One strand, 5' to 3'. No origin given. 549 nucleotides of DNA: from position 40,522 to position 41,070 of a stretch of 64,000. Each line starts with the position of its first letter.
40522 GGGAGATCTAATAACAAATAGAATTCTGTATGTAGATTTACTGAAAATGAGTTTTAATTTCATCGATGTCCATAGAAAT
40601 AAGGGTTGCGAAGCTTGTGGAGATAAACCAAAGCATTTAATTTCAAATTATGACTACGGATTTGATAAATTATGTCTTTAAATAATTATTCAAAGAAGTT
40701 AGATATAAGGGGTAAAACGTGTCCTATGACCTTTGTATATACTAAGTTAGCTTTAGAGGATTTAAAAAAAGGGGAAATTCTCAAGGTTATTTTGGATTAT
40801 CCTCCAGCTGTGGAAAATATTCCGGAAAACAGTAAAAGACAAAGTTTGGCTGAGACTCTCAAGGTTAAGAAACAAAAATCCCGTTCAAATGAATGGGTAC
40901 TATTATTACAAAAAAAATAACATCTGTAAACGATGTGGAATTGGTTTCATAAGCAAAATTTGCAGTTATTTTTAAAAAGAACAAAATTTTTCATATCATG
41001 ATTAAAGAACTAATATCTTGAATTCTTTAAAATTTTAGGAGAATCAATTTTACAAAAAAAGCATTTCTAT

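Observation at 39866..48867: E1-like enzyme, TusA, CysE/CysK, MetX/MetW, MetY-like and a GG-terminated Ubl form a candidate protein-thiocarboxylate-dependent Cys/homocysteine pathway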

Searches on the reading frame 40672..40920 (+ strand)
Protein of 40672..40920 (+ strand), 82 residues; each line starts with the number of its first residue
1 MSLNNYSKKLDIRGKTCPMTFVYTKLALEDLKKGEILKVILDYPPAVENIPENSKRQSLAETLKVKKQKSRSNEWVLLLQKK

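Call 4: search_protein_families(library=pfam, proteins=[window:40672-40920:+], max_evalue=0.01)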
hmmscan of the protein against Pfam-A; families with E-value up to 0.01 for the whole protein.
window:40672-40920:+ (82 aa): 1 family
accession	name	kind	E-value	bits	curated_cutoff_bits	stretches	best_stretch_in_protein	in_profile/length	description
PF01206.22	TusA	-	1.9e-18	66.5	28.6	1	8-81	1-70/70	Sulfurtransferase TusA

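Call 5: search_protein_families(library=ncbifam, proteins=[window:40672-40920:+], max_evalue=0.01)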
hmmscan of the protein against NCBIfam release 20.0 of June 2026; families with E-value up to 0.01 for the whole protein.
window:40672-40920:+ (82 aa): 4 families
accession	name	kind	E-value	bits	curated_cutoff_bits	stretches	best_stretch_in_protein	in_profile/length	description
NF008242.0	PRK11018.1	equivalog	4.9e-13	48.5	79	1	8-67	9-67/78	sulfurtransferase-like selenium metabolism protein YedF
TIGR03527.1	selenium_YedF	equivalog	2.3e-06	27.6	110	1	10-69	1-60/194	sulfurtransferase-like selenium metabolism protein YedF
NF041048.1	TusA_like_YeeD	exception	1.8e-05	24.3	147.5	1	8-58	2-52/72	thiosulfate utilization sulfurtransferase TsuB/YeeD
NF001423.0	PRK00299.1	equivalog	0.00011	22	78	1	4-53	6-55/82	sulfurtransferase TusA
